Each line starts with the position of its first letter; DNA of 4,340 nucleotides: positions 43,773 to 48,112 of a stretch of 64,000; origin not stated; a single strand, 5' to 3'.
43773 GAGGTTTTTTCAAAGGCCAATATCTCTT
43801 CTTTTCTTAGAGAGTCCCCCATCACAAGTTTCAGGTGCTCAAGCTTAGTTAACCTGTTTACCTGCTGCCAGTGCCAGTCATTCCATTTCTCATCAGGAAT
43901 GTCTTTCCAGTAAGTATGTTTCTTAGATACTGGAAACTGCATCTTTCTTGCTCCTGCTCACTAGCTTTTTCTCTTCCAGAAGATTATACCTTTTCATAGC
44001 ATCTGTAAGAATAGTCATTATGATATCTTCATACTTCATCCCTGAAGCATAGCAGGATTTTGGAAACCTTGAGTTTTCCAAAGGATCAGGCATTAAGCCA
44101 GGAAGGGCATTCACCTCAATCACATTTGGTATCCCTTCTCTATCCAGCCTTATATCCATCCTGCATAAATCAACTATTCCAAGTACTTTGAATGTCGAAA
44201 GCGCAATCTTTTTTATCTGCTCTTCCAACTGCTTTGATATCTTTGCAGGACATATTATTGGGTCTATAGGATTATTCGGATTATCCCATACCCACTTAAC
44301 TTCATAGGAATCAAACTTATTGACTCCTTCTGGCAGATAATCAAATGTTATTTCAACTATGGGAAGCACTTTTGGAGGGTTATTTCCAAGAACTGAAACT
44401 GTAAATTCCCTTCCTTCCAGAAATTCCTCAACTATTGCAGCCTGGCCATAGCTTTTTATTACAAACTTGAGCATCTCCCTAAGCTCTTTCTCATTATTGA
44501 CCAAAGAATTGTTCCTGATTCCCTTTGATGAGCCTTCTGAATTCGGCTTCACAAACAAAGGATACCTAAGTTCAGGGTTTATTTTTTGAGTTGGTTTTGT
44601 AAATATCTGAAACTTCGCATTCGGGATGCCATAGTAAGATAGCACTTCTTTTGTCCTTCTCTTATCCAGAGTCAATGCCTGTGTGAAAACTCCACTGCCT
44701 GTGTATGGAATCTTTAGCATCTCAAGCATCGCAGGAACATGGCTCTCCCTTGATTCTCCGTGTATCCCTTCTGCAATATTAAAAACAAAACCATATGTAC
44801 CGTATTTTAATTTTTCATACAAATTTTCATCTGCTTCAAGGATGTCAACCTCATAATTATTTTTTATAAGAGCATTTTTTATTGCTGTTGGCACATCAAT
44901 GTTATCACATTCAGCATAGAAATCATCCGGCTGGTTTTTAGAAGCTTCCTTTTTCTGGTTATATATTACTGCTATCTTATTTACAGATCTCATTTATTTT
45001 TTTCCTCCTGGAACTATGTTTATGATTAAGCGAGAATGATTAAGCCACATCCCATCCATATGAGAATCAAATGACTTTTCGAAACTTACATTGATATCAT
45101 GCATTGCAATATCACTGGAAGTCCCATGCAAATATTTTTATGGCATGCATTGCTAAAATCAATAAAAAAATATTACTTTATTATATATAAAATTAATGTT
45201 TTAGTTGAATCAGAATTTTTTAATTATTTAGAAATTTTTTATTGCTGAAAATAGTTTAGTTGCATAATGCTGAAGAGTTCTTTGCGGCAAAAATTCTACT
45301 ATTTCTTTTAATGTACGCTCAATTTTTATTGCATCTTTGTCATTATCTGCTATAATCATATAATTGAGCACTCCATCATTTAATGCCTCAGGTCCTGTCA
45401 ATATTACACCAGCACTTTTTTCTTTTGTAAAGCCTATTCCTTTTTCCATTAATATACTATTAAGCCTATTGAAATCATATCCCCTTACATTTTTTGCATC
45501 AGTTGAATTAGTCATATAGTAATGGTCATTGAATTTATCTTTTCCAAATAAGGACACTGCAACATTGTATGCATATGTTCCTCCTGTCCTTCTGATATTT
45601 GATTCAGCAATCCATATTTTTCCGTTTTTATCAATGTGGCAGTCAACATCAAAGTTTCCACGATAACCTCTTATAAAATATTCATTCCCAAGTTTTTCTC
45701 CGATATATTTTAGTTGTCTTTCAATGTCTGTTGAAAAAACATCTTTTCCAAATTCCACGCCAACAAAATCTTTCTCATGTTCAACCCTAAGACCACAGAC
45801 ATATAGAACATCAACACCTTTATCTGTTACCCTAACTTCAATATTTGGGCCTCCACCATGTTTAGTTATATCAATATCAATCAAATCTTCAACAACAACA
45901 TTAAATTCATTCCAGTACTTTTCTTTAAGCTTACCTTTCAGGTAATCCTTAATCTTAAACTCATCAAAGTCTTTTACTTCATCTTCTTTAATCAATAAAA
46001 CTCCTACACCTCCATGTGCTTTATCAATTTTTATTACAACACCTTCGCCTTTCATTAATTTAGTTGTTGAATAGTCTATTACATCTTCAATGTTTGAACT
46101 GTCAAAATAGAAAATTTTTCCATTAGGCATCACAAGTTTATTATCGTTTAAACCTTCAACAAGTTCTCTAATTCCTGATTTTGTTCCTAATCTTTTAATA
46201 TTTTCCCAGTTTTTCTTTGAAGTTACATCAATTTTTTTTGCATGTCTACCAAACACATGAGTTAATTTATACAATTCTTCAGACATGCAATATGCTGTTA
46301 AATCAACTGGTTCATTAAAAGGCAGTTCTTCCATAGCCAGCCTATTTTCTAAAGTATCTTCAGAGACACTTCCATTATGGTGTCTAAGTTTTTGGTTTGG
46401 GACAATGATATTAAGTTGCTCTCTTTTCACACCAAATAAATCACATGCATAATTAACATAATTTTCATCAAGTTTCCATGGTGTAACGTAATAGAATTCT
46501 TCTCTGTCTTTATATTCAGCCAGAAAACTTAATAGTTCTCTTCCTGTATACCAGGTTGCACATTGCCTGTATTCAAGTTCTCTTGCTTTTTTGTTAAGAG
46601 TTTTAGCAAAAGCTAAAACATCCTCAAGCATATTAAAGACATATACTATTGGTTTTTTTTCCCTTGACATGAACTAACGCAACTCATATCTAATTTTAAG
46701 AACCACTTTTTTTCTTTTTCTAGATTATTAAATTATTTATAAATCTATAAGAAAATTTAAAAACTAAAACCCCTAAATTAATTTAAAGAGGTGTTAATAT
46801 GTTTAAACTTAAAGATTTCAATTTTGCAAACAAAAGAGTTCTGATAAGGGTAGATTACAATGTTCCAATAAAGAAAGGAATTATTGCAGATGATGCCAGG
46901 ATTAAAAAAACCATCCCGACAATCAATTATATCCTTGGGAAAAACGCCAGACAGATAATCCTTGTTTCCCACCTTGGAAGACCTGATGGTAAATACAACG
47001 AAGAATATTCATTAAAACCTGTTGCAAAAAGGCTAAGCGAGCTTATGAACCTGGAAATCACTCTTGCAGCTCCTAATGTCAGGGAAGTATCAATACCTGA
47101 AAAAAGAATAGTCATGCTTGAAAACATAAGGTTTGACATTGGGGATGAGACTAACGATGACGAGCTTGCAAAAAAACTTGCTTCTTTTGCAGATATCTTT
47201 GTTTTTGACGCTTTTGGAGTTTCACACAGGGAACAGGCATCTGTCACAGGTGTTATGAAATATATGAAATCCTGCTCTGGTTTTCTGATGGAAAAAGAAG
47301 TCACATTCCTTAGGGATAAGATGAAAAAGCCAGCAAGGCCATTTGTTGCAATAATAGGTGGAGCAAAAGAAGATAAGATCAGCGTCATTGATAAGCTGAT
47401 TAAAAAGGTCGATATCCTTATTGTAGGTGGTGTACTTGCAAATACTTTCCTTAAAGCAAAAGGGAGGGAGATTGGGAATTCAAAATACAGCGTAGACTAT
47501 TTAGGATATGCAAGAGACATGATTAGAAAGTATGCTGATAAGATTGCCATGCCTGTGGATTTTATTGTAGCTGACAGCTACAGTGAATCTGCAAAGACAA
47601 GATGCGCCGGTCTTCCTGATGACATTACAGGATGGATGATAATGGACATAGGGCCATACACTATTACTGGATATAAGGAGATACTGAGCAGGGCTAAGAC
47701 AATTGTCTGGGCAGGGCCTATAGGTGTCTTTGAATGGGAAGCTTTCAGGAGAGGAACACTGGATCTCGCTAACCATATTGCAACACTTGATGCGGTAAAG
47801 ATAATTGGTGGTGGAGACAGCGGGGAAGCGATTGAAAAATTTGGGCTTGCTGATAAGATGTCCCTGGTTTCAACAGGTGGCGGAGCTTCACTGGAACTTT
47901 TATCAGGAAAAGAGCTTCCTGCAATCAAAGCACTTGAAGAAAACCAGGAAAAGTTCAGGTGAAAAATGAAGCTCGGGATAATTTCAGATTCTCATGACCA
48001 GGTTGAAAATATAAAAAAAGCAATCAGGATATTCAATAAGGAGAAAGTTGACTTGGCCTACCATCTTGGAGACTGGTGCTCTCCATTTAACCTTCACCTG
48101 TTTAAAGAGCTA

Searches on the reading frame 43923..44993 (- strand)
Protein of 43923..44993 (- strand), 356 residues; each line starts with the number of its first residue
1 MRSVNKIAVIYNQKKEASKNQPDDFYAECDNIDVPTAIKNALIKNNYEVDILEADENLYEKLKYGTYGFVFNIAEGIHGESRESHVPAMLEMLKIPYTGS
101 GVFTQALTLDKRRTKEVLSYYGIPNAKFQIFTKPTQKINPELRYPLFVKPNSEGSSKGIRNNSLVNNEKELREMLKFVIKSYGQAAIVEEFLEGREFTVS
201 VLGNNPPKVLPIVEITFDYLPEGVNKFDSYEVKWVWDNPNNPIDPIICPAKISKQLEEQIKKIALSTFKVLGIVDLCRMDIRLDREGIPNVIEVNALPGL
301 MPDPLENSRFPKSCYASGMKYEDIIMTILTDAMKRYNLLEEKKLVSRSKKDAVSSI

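Call 91: search_protein_families(library=pfam, proteins=[window:43923-44993:-], max_evalue=0.0001)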
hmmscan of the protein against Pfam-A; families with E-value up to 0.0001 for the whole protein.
window:43923-44993:- (356 aa): 3 families
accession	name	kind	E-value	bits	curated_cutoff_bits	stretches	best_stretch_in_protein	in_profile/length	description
PF07478.18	Dala_Dala_lig_C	-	2.2e-39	135.5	24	1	119-329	3-203/204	D-ala D-ala ligase C-terminus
PF01071.24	GARS_A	-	2.8e-06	27.8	27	1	110-204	2-101/194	Phosphoribosylglycinamide synthetase, ATP-grasp (A) domain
PF02655.19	ATP-grasp_3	-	4e-05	24.2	23.2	0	110-296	3-155/160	ATP-grasp domain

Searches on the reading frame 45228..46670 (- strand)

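Call 11: search_protein_families(library=pfam, proteins=[window:45228-46670:-], max_evalue=0.001)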
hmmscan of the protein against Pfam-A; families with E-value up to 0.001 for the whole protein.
window:45228-46670:- (480 aa): 2 families
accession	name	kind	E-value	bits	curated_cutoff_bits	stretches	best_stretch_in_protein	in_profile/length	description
PF18604.6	PreAtp-grasp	-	7.1e-05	23.7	27.5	1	62-116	15-64/94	Pre ATP-grasp domain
PF18105.7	PGM1_C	-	0.00048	20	22.5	0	406-452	5-52/54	PGM1 C-terminal domain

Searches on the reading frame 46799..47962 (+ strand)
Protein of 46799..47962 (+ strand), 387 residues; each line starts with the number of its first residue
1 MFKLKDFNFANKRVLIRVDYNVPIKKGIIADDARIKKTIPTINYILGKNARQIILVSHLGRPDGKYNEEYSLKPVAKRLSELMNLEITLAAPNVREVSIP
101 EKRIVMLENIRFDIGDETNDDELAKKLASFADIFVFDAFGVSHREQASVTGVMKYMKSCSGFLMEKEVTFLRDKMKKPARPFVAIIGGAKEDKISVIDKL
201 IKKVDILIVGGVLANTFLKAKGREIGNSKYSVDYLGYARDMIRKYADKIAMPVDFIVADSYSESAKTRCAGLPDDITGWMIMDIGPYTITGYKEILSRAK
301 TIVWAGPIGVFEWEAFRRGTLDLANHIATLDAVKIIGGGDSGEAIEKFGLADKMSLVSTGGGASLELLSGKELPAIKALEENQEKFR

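Call 91: search_protein_families(library=pfam, proteins=[window:46799-47962:+], max_evalue=0.0001)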
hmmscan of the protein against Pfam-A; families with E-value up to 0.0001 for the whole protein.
window:46799-47962:+ (387 aa): 1 family
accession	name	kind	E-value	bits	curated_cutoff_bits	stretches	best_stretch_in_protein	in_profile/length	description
PF00162.24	PGK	-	5.1e-133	444.2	27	1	4-371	1-379/379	Phosphoglycerate kinase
